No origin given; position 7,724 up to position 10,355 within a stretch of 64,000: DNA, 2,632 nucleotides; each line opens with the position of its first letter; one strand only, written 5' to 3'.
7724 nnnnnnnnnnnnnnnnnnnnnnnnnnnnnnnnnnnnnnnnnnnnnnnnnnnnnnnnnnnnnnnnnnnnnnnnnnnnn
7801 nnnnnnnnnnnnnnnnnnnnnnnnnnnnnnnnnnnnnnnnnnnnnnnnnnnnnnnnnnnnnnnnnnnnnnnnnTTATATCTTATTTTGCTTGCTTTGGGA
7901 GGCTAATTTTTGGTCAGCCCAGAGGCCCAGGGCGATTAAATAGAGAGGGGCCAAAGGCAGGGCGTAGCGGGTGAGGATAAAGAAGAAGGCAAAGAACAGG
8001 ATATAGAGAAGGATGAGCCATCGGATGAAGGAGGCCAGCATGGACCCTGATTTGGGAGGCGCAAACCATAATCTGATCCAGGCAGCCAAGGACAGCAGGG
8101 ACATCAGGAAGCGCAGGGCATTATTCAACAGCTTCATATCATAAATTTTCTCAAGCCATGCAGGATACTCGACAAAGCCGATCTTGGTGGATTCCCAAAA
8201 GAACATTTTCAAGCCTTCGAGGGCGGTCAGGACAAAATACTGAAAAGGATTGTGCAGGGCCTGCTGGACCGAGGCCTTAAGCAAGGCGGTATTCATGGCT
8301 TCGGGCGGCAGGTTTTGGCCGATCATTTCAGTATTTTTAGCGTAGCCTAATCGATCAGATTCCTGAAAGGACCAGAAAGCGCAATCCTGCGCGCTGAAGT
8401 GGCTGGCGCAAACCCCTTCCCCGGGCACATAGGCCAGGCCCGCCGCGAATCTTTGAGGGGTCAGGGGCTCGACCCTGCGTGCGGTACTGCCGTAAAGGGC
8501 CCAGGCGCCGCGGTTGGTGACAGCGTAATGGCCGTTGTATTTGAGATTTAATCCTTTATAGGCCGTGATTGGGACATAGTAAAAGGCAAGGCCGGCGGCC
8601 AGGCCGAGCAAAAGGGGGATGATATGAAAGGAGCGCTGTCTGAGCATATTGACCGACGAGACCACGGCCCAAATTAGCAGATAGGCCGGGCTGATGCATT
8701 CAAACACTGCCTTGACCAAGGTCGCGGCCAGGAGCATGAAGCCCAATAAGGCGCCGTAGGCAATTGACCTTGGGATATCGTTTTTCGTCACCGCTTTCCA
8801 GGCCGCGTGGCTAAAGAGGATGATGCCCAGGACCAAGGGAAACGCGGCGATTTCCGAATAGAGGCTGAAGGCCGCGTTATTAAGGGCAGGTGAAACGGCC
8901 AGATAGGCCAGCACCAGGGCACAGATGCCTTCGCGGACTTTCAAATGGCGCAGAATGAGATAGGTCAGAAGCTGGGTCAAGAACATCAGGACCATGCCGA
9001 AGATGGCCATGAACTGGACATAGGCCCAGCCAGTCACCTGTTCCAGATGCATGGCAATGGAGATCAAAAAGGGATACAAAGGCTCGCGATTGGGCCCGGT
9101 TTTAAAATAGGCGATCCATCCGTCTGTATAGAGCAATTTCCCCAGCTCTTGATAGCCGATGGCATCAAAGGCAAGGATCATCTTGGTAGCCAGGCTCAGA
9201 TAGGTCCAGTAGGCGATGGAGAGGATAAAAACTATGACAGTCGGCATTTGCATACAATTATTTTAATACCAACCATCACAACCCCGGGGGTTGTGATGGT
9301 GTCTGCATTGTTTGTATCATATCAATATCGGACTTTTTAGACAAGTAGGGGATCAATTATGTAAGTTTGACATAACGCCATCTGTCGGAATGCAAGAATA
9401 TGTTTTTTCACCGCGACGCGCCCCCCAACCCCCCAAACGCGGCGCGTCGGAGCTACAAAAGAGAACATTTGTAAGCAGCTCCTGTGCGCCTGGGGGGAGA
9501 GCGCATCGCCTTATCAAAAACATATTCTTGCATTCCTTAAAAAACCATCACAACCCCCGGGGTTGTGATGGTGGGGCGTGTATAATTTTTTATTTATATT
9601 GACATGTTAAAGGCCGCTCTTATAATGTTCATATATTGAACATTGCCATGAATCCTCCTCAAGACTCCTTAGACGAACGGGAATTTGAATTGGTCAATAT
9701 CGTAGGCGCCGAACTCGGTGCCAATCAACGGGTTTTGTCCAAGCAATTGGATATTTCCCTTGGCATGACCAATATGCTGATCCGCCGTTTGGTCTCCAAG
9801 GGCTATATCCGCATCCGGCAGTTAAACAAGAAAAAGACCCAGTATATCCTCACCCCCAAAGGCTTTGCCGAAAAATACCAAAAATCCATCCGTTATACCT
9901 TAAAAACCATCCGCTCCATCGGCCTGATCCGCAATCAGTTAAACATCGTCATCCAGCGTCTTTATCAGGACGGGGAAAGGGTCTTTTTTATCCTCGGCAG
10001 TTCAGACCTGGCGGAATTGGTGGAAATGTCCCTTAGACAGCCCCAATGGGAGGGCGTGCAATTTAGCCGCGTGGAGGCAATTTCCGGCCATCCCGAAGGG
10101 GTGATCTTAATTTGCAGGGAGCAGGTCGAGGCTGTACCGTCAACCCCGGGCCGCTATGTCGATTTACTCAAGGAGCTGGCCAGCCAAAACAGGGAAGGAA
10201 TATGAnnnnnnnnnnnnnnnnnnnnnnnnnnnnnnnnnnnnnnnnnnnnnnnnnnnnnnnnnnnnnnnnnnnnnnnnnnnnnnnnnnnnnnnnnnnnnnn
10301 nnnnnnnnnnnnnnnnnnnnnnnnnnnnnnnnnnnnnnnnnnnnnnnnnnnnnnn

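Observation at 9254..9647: Highly structured 390-nt divergent control region ending in a consensus promoter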

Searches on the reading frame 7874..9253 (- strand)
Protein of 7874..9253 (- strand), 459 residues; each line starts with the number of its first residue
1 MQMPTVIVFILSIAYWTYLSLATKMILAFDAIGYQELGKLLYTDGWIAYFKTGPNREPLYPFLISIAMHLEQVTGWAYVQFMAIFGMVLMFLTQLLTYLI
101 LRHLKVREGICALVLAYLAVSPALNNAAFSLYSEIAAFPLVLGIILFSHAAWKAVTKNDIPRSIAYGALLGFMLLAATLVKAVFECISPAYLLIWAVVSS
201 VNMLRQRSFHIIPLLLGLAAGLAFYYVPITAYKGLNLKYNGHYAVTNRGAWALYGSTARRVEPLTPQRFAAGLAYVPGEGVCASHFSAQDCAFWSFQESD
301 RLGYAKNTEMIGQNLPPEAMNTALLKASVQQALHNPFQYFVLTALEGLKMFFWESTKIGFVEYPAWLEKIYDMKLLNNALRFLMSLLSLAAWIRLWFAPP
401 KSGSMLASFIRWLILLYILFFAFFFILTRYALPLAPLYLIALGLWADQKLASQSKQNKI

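Call 15: search_protein_families(library=pfam, proteins=[window:7874-9253:-])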
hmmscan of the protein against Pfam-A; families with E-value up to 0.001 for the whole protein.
window:7874-9253:- (459 aa): 0 families

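Call 16: search_protein_families(library=ncbifam, proteins=[window:7874-9253:-])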
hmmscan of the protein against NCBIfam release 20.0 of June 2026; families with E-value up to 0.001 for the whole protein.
window:7874-9253:- (459 aa): 0 families

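Call 17: find_encoding_contigs(protein=window:7874-9253:-, flank=10000, max_places=10)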
Protein window:7874-9253:- (459 aa): no gene with exactly this product is on record in the collection.

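Call 19: find_homologous_proteins(query=window:7874-9253:-)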
Query window:7874-9253:- (459 aa): 281 proteins with E <= 0.001 among 8000 candidates; the best 120 are listed.
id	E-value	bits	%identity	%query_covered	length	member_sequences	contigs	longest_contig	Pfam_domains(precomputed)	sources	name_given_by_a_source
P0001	0.0e+0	1010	100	100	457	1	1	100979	-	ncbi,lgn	-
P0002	1.7e-176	606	59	98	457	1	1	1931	-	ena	-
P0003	6.9e-175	600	60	98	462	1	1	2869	-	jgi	jgi:hypothetical protein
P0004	6.8e-173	594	60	97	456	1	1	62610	-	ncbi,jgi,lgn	-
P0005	1.7e-172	593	59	95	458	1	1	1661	-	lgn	-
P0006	4.7e-169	581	59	99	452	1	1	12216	-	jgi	-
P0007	1.6e-168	579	59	97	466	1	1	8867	-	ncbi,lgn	-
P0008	3.0e-167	575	59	97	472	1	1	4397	-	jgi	jgi:hypothetical protein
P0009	7.6e-167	574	58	97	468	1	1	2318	-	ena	-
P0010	9.2e-167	574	59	93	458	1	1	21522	-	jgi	jgi:hypothetical protein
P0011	4.0e-166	572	59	94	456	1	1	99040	-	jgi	jgi:hypothetical protein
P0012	5.3e-165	568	57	99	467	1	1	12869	-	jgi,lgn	-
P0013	2.8e-164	565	57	97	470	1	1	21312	-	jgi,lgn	-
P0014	4.5e-164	565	58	94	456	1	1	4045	-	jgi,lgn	jgi:hypothetical protein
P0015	1.5e-163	563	55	99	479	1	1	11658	-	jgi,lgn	-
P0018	1.6e-162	560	57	97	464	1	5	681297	-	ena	-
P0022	1.5e-160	553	58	97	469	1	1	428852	-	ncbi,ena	-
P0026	7.4e-159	548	54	94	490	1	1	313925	-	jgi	jgi:hypothetical protein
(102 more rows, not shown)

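Call 20: find_encoding_contigs(protein=P0001, flank=10000, max_places=10)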
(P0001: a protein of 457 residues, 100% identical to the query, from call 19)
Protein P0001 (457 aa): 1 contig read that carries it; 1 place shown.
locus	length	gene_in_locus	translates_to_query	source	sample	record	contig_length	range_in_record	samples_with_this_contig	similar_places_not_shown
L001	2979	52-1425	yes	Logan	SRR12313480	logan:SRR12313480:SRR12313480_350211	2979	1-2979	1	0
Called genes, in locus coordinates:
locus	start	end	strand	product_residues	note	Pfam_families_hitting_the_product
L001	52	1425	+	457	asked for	-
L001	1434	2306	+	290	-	PF02219:MTHFR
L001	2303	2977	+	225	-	?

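Call 25: find_encoding_contigs(protein=P0004, flank=6000, max_places=3)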
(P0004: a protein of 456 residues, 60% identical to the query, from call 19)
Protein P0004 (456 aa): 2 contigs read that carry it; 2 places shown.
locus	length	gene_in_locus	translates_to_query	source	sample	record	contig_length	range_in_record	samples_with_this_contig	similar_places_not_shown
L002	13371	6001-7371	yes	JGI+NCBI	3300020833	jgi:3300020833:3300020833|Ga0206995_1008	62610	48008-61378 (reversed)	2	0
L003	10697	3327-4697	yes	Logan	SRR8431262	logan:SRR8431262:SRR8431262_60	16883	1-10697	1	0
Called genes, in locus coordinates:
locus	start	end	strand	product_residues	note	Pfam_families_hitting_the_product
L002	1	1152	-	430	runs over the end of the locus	PF00657:Lipase_GDSL (faint), PF13472:Lipase_GDSL_2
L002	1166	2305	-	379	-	-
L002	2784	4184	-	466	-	PF13489:Methyltransf_23, PF07021:MetW (weak), PF13649:Methyltransf_25, PF13847:Methyltransf_31, PF08241:Methyltransf_11, PF08242:Methyltransf_12, PF00535:Glycos_transf_2, PF10111:Glyco_tranf_2_2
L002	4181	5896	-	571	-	PF02543:Carbam_trans_N, PF00814:TsaD (faint), PF16861:Carbam_trans_C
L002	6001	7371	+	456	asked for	-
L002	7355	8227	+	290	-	PF02219:MTHFR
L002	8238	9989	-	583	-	PF02310:B12-binding, PF04055:Radical_SAM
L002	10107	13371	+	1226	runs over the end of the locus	PF02574:S-methyl_trans, PF00809:Pterin_bind, PF02607:B12-binding_2, PF02310:B12-binding, PF02965:Met_synt_B12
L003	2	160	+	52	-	?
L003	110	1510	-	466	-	PF13489:Methyltransf_23, PF07021:MetW (weak), PF13649:Methyltransf_25, PF13847:Methyltransf_31, PF08241:Methyltransf_11, PF08242:Methyltransf_12, PF00535:Glycos_transf_2, PF10111:Glyco_tranf_2_2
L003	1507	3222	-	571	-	PF02543:Carbam_trans_N, PF00814:TsaD (faint), PF16861:Carbam_trans_C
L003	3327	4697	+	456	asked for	-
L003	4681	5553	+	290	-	PF02219:MTHFR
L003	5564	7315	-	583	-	PF02310:B12-binding, PF04055:Radical_SAM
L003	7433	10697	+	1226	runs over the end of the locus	PF02574:S-methyl_trans, PF00809:Pterin_bind, PF02607:B12-binding_2, PF02310:B12-binding, PF02965:Met_synt_B12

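Call 26: find_encoding_contigs(protein=P0011, flank=6000, max_places=3)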
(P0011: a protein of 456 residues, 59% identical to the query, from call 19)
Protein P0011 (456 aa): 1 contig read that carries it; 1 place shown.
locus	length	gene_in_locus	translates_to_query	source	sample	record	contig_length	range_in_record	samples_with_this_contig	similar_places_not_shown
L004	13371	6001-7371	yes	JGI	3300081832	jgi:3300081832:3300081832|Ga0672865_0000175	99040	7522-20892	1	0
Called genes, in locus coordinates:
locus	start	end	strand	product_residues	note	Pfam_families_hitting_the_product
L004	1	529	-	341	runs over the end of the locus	PF01073:3Beta_HSD, PF01370:Epimerase, PF02719:Polysacc_synt_2, PF04321:RmlD_sub_bind, PF05368:NmrA (weak), PF07993:NAD_binding_4 (faint), PF13460:NAD_binding_10, PF16363:GDP_Man_Dehyd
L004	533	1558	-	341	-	PF00106:adh_short, PF04321:RmlD_sub_bind, PF01073:3Beta_HSD, PF01370:Epimerase, PF02719:Polysacc_synt_2, PF07993:NAD_binding_4, PF13460:NAD_binding_10, PF16363:GDP_Man_Dehyd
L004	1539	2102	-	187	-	PF13412:HTH_24 (faint), PF21984:DnaD_N (faint)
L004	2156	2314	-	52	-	PF19451:DUF5989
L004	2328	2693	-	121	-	-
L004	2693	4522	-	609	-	PF02543:Carbam_trans_N, PF16861:Carbam_trans_C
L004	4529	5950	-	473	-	PF13489:Methyltransf_23, PF07021:MetW (weak), PF08241:Methyltransf_11, PF08242:Methyltransf_12, PF13649:Methyltransf_25, PF13847:Methyltransf_31, PF00535:Glycos_transf_2, PF10111:Glyco_tranf_2_2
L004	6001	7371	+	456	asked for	-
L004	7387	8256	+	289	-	PF02219:MTHFR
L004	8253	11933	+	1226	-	PF02574:S-methyl_trans, PF00809:Pterin_bind, PF02607:B12-binding_2, PF02310:B12-binding, PF02965:Met_synt_B12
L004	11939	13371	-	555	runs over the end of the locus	PF09852:DUF2079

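Call 42: find_encoding_contigs(protein=P0022, flank=4000, max_places=2)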
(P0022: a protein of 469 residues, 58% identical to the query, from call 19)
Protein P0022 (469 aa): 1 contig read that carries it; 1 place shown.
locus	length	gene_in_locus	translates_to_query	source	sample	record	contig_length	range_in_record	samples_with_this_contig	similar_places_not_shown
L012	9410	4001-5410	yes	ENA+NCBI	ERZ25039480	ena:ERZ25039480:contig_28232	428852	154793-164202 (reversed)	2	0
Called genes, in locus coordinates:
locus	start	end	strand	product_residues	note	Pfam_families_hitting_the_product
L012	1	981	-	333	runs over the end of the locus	PF01073:3Beta_HSD, PF01370:Epimerase, PF02719:Polysacc_synt_2, PF04321:RmlD_sub_bind, PF05368:NmrA, PF07993:NAD_binding_4, PF13460:NAD_binding_10, PF16363:GDP_Man_Dehyd, +2 more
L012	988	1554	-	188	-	PF13412:HTH_24 (weak)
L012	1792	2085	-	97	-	-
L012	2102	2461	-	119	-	PF16861:Carbam_trans_C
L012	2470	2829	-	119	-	PF16861:Carbam_trans_C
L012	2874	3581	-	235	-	PF02543:Carbam_trans_N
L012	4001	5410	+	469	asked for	-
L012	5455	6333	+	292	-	PF02219:MTHFR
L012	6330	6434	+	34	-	-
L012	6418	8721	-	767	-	PF08267:Meth_synt_1, PF01717:Meth_synt_2, PF08267:Meth_synt_1 (weak)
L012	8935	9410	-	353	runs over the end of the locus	PF00044:Gp_dh_N, PF02800:Gp_dh_C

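Call 43: find_encoding_contigs(protein=P0018, flank=4000, max_places=2)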
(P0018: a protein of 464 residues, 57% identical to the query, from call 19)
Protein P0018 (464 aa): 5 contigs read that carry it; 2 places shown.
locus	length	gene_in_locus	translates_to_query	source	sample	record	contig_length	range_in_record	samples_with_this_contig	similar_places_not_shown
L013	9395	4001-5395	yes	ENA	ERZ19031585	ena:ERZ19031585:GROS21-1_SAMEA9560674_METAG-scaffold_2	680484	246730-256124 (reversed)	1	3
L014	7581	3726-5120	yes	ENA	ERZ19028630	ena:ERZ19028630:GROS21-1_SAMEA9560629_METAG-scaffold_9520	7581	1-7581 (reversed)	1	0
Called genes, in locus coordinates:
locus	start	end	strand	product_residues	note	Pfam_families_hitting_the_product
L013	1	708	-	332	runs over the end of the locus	PF00106:adh_short (weak), PF01073:3Beta_HSD, PF01370:Epimerase, PF02719:Polysacc_synt_2, PF04321:RmlD_sub_bind, PF07993:NAD_binding_4, PF13460:NAD_binding_10, PF16363:GDP_Man_Dehyd, +2 more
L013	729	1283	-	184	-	PF01047:MarR (faint), PF13412:HTH_24 (weak)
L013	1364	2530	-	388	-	-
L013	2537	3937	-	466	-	PF13489:Methyltransf_23, PF13649:Methyltransf_25, PF13847:Methyltransf_31, PF08241:Methyltransf_11, PF08242:Methyltransf_12, PF00535:Glycos_transf_2, PF10111:Glyco_tranf_2_2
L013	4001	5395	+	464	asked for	-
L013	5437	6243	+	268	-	PF01596:Methyltransf_3 (weak), PF13578:Methyltransf_24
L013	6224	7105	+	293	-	PF02219:MTHFR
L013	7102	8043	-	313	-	PF12895:ANAPC3 (faint), PF13424:TPR_12 (faint), PF12569:NatA_aux_su (faint), PF13174:TPR_6 (faint), PF00515:TPR_1 (weak), PF07719:TPR_2 (weak), PF14559:TPR_19 (weak), PF13431:TPR_17 (weak), +4 more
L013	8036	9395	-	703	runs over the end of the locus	-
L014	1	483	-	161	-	?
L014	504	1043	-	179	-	-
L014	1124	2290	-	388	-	-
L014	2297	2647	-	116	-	-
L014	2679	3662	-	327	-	PF13489:Methyltransf_23, PF13847:Methyltransf_31, PF08241:Methyltransf_11, PF08242:Methyltransf_12, PF13649:Methyltransf_25, PF00535:Glycos_transf_2, PF10111:Glyco_tranf_2_2 (weak)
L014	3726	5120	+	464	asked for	-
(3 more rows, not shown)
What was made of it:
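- Their spacers are 104, 50, 420 and 63 nt (calls 25, 26, 42, 43).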

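Call 44: find_encoding_contigs(protein=P0026, flank=4000, max_places=2)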
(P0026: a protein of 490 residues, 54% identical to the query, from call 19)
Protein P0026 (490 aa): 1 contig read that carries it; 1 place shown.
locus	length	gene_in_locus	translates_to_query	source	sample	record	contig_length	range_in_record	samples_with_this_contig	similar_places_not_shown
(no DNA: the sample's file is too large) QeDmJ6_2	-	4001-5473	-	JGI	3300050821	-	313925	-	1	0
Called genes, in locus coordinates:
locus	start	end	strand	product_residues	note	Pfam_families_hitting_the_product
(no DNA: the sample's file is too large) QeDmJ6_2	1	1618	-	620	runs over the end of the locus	PF21211:FkbH_N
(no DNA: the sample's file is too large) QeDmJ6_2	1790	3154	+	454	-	PF03629:SASA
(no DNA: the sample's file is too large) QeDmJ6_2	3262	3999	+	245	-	PF00535:Glycos_transf_2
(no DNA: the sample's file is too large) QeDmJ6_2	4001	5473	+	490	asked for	-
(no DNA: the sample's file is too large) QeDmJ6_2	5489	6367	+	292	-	PF02219:MTHFR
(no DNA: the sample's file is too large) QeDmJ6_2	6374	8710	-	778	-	PF08267:Meth_synt_1, PF01717:Meth_synt_2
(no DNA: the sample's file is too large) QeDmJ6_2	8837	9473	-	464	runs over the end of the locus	PF16930:Porin_5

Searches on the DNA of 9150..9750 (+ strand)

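Call 9: search_rna_families(source=window, start=9150, end=9750, threshold=evalue, max_evalue=10)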
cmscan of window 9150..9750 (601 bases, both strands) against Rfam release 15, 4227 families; matches with E-value up to 10: 6.
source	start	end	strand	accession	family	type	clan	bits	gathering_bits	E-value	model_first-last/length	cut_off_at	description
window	9494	9558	-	RF01182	SNORD11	Gene; snRNA; snoRNA; CD-box;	CL00103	19.5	55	0.77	1-84/84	no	Small nucleolar RNA SNORD11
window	9429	9497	+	RF04285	mir-660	Gene; miRNA;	-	17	73.3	1.4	1-76/76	no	mir-660 microRNA precursor family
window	9540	9573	-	RF04151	MIR4387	Gene; miRNA;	CL00144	16.8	84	1.8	1-109/109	no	MIR4387 microRNA precursor family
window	9444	9489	-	RF03238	mir-1542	Gene; miRNA;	-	14.4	70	8.8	11-62/72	no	mir-1542 microRNA precursor family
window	9199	9283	-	RF00019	Y_RNA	Gene;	-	14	38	7.1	1-96/96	no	Y RNA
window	9540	9607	+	RF01581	RUF6-5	Gene; sRNA;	-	13.8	70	9.3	1-156/156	no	Plasmodium RNA of unknown function RUF6-5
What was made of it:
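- On Known riboswitch or structured RNA family (Rfam 15): The best hit in 9150-9750 had E = 0.77 and came from eukaryotic snoRNA and miRNA models (call 9).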

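Call 75: search_dna_similar(query=window:9254-9647:+, collection=plasmids, mode=distant, max_evalue=0.01, max_rows=10)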
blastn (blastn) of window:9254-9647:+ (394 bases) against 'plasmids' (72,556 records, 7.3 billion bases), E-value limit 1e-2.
No match.

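Call 76: search_dna_similar(query=window:9254-9647:+, collection=phages, mode=distant, max_evalue=0.01, max_rows=10)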
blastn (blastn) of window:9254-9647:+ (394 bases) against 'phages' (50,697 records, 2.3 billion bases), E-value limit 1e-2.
No match.
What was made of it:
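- No match in plasmids or phages (calls 75, 76).
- Tried and rejected: blastn against plasmids and phages: no match (calls 75, 76).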

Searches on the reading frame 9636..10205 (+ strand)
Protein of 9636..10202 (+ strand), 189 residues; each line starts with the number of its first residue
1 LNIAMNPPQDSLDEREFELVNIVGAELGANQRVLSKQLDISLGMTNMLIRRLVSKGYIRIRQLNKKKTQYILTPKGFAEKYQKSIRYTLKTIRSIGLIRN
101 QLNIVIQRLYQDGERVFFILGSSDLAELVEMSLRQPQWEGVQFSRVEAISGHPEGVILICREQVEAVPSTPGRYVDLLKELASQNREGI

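Call 15: search_protein_families(library=pfam, proteins=[window:9648-10205:+])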
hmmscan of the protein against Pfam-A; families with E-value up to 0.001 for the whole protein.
window:9648-10205:+ (185 aa): 1 family
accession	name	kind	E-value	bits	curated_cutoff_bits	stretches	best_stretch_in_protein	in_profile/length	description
PF13412.12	HTH_24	-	2.9e-06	27.2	21.9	1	8-55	1-48/48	Winged helix-turn-helix DNA-binding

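Call 16: search_protein_families(library=ncbifam, proteins=[window:9648-10205:+])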
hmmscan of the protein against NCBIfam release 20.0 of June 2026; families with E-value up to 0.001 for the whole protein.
window:9648-10205:+ (185 aa): 2 families
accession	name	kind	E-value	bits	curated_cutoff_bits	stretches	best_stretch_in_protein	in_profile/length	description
TIGR04176.1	MarR_EPS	equivalog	2.9e-13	49.8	88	1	9-98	3-96/105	MarR family EPS-associated transcriptional regulator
TIGR01884.1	cas_HTH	subfamily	1.4e-05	24.6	60.2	1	3-68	135-198/202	CRISPR-associated CARF protein Csa3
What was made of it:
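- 9648..10205 (+): Winged-helix regulator gene (185 aa). It has an HTH_24 domain and resembles the MarR family EPS-associated regulator, but scores below that family's cut-off. It is probably autoregulated through the operator. Calls 15 and 16.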

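Call 72: find_encoding_contigs(protein=window:9648-10205:+, flank=3000, max_places=10)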
Protein window:9648-10205:+ (185 aa): no gene with exactly this product is on record in the collection.

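Call 74: find_encoding_contigs(protein=window:9636-10202:+, flank=3000, max_places=10)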
Protein seq(189 aa) (189 aa): no gene with exactly this product is on record in the collection.
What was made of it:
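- Tried and rejected: It was not on record under either start codon (calls 72, 74).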
